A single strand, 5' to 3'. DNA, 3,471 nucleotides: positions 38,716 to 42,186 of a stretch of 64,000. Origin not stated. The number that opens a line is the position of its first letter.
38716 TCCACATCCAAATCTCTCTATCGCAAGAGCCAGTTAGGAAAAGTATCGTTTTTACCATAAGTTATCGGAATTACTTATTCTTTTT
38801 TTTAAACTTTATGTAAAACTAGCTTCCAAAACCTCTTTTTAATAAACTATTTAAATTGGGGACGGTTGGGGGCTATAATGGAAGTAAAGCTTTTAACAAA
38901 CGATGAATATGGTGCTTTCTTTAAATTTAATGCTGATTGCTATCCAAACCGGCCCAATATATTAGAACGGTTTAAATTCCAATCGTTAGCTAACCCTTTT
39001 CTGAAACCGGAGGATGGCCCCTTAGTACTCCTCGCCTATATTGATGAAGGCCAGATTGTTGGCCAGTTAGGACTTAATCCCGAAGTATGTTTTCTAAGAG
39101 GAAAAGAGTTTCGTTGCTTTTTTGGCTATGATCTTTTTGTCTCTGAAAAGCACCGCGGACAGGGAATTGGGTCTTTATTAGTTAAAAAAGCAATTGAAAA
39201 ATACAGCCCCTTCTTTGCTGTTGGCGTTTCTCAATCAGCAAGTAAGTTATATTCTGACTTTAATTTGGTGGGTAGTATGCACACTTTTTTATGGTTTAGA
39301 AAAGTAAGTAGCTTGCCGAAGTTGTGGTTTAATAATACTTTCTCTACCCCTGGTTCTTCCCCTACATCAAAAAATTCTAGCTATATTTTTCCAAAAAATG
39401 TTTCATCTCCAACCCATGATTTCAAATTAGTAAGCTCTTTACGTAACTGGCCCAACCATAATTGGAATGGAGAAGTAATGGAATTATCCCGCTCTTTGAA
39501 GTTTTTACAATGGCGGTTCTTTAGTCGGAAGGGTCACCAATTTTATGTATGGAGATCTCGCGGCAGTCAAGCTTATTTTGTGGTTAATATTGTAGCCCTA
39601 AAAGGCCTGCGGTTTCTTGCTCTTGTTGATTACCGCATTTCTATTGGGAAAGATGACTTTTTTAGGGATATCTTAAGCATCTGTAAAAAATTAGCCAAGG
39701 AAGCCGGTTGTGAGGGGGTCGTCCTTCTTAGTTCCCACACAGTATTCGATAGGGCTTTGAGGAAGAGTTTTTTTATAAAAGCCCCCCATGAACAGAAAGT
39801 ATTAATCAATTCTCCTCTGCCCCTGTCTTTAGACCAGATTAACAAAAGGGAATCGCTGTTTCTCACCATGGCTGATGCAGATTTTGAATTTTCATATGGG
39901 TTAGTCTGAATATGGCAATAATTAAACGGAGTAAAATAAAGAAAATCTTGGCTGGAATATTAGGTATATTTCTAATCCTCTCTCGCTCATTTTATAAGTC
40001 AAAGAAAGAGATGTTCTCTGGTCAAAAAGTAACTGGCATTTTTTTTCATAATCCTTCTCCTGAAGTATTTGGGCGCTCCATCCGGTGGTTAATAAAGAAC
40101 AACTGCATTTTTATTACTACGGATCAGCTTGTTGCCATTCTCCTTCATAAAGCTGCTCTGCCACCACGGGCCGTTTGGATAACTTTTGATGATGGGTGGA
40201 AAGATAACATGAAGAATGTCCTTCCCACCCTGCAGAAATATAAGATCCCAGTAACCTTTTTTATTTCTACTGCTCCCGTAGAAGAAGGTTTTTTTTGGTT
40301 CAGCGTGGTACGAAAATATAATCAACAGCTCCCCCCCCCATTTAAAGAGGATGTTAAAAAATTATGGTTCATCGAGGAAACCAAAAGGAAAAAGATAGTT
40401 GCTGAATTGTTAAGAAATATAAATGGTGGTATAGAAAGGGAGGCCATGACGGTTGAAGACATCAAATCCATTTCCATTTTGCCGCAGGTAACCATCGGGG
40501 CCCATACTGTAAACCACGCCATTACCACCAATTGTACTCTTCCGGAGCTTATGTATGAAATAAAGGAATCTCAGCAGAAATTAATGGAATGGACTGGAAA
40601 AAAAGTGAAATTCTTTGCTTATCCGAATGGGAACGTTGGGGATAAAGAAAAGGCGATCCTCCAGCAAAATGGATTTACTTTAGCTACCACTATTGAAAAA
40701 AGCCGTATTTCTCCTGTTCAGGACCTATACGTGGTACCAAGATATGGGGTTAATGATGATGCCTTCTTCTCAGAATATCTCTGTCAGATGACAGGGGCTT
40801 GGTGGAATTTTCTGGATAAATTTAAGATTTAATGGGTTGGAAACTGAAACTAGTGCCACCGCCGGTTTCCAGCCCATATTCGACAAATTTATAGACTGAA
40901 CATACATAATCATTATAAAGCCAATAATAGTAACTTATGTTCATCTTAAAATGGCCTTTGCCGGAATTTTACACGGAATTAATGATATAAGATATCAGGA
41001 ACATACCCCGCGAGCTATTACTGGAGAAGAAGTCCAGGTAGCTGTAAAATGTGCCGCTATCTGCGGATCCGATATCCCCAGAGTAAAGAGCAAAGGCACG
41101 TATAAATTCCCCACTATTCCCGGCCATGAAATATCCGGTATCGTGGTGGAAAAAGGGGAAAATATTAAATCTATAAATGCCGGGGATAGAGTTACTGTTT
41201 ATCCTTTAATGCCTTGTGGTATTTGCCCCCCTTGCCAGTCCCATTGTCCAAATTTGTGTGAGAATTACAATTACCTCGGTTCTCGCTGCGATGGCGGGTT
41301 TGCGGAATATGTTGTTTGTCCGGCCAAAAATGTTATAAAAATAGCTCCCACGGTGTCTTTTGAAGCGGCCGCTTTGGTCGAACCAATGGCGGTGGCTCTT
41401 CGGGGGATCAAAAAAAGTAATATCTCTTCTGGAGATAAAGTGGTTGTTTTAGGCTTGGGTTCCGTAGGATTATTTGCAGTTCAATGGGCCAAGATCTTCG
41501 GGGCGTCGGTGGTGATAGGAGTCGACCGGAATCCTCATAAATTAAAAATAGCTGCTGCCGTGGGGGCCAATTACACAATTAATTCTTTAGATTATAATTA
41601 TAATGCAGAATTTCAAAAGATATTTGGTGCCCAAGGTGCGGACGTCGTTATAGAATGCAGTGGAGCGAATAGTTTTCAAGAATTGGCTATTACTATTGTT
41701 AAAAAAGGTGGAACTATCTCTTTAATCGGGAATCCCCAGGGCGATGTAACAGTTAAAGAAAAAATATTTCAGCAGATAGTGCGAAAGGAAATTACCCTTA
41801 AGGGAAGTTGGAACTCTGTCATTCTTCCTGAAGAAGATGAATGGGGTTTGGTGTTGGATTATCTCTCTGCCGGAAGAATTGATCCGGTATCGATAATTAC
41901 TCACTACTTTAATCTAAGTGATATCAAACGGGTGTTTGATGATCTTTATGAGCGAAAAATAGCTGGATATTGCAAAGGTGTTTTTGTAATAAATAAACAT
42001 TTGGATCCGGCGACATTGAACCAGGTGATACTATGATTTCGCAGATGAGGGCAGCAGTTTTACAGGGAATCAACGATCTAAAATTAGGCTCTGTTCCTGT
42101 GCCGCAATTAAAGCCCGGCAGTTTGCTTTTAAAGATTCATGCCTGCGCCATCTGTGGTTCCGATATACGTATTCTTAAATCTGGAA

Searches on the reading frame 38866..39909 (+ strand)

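Call 11: search_protein_families(library=pfam, proteins=[window:38866-39909:+], max_evalue=0.001)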
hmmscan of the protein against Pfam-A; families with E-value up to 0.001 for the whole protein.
window:38866-39909:+ (347 aa): 4 families
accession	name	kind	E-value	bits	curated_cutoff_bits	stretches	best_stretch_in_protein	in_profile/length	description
PF00583.31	Acetyltransf_1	-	1.6e-09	38.5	20.7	1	24-112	10-87/116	Acetyltransferase (GNAT) family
PF13508.13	Acetyltransf_7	-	1.9e-07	31.8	27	1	55-113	6-56/84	Acetyltransferase (GNAT) domain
PF13527.13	Acetyltransf_9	-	6.7e-06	26.6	25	1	7-113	2-101/127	Acetyltransferase (GNAT) domain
PF13673.13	Acetyltransf_10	-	0.00088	19.7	23.6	0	88-129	55-102/128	Acetyltransferase (GNAT) domain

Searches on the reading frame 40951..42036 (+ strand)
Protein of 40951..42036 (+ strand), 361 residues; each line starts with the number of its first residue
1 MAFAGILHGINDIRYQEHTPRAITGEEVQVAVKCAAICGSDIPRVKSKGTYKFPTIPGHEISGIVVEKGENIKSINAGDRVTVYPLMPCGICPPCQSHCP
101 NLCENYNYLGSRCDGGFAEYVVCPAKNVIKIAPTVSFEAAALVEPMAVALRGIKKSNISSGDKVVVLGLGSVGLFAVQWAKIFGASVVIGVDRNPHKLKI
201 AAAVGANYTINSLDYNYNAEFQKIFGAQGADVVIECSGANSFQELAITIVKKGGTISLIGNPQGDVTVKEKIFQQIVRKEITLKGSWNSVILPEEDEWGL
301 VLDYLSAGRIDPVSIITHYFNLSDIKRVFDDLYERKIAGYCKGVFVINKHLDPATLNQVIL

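Call 11: search_protein_families(library=pfam, proteins=[window:40951-42036:+], max_evalue=0.001)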
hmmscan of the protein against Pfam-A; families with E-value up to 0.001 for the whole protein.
window:40951-42036:+ (361 aa): 6 families
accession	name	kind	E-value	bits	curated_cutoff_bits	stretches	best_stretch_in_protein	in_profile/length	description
PF00107.32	ADH_zinc_N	-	3.9e-30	104.9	31.8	1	172-290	2-116/129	Zinc-binding dehydrogenase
PF08240.17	ADH_N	-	4.2e-27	94.9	23.5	1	26-131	3-102/104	Alcohol dehydrogenase GroES-like domain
PF16912.11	Glu_dehyd_C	-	3.2e-10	40.3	34.9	1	140-330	4-199/211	Glucose dehydrogenase C-terminus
PF13602.12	ADH_zinc_N_2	-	3e-06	28.6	27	1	205-336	2-127/134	Zinc-binding dehydrogenase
PF01262.27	AlaDh_PNT_C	-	2.1e-05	24.5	23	1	158-234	23-97/214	Alanine dehydrogenase/PNT, C-terminal domain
PF02475.24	TRM5-TYW2_MTfase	-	0.00024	21.5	28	1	158-260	34-137/164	TRM5/TYW2 methyltransferase domain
